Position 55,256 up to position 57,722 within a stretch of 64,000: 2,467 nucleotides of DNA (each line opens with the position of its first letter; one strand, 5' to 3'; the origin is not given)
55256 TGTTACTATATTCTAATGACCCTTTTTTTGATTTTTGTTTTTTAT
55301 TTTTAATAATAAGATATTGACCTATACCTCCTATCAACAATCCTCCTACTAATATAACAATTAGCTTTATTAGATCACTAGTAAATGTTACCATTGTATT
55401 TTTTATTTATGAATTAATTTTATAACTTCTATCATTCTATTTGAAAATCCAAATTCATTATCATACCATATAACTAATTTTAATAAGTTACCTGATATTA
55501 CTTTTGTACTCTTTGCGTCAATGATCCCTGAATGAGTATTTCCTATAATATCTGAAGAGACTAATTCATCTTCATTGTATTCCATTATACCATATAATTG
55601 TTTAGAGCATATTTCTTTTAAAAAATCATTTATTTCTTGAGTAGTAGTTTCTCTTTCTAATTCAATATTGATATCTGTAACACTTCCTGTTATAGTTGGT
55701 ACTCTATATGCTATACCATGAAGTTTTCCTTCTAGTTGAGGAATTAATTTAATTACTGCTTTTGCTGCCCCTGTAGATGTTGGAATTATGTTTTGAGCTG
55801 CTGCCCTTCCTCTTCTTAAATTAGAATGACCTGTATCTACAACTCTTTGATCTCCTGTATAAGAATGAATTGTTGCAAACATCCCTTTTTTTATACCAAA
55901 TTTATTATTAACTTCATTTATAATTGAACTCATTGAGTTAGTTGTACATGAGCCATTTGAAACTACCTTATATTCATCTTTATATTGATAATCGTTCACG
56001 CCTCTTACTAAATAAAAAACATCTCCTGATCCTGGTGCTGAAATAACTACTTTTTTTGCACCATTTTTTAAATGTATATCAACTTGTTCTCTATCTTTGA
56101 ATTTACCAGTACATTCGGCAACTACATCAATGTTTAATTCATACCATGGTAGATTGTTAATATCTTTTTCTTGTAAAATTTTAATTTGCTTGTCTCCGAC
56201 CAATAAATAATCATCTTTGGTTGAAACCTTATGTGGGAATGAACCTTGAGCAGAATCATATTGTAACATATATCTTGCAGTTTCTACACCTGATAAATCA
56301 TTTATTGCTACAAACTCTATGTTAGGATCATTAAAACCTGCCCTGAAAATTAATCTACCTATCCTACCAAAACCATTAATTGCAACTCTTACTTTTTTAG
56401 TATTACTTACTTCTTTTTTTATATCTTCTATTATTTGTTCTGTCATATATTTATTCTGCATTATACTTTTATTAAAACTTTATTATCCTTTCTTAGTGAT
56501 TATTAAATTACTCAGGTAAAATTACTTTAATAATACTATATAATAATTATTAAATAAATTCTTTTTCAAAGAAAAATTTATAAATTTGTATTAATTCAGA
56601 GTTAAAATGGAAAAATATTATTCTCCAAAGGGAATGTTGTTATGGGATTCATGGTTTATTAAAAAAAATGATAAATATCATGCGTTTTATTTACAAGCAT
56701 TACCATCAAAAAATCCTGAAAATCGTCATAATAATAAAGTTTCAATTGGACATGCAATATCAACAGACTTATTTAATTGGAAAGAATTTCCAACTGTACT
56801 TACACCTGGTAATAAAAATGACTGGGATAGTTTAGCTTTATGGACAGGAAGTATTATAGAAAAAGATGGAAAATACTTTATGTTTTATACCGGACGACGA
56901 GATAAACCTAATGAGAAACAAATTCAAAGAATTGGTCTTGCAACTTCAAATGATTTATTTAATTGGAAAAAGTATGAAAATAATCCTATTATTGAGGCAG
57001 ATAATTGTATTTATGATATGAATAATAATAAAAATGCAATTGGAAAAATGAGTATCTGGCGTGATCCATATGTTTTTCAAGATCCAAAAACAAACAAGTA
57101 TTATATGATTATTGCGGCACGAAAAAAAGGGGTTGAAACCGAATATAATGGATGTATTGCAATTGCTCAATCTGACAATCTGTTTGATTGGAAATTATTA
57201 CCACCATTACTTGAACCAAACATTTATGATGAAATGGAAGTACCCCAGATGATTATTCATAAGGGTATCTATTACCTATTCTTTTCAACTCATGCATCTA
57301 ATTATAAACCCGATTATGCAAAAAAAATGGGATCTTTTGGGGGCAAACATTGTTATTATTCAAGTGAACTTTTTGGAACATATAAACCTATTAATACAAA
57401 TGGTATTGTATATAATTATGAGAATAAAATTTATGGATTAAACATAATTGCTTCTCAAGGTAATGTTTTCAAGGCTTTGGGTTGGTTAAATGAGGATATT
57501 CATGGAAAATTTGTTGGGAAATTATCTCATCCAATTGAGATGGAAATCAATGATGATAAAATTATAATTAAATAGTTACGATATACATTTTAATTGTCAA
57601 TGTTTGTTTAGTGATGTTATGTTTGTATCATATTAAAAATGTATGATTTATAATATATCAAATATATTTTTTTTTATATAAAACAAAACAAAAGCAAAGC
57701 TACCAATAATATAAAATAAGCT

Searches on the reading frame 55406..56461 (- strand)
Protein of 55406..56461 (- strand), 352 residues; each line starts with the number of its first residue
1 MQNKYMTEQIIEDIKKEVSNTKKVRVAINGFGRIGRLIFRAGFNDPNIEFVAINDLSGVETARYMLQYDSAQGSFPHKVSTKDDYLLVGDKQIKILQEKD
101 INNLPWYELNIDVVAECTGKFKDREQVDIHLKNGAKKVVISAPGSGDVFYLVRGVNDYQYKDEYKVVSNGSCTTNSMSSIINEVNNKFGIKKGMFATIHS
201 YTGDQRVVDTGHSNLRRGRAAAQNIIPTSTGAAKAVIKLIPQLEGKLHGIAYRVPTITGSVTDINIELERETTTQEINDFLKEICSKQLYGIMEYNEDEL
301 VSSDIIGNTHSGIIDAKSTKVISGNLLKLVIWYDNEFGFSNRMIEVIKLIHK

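Call 55: search_protein_families(library=pfam, proteins=[window:55406-56461:-], max_evalue=0.0001)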
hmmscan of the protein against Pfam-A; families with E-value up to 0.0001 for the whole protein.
window:55406-56461:- (352 aa): 2 families
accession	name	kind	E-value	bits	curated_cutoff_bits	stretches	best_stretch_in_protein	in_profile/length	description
PF02800.25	Gp_dh_C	-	3.1e-58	196.3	24.4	1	180-333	4-158/158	Glyceraldehyde 3-phosphate dehydrogenase, C-terminal domain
PF00044.30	Gp_dh_N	-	2.7e-36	124.3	31.7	1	24-123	1-100/101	Glyceraldehyde 3-phosphate dehydrogenase, NAD binding domain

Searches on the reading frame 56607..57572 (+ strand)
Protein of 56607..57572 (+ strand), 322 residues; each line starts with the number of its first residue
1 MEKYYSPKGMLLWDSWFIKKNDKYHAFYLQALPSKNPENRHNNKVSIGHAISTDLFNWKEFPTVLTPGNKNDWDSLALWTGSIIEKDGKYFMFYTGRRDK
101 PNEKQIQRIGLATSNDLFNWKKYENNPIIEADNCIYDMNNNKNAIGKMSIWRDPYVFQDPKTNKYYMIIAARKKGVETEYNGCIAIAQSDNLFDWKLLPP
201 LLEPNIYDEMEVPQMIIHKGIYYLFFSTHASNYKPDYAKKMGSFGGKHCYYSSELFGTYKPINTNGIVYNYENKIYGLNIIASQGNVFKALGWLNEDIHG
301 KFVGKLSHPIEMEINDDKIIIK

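Call 55: search_protein_families(library=pfam, proteins=[window:56607-57572:+], max_evalue=0.0001)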
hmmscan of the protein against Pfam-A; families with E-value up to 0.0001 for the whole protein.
window:56607-57572:+ (322 aa): 3 families
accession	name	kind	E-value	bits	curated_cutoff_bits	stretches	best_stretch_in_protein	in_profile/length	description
PF00251.26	Glyco_hydro_32N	-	1.9e-28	100.3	22.1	1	17-296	15-271/307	Glycosyl hydrolases family 32 N-terminal domain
PF02435.22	Glyco_hydro_68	-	3.5e-20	72.8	27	1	181-270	264-353/424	Levansucrase/Invertase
PF04616.20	Glyco_hydro_43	-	2.2e-13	50.7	32.2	1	52-276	40-240/288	Glycosyl hydrolases family 43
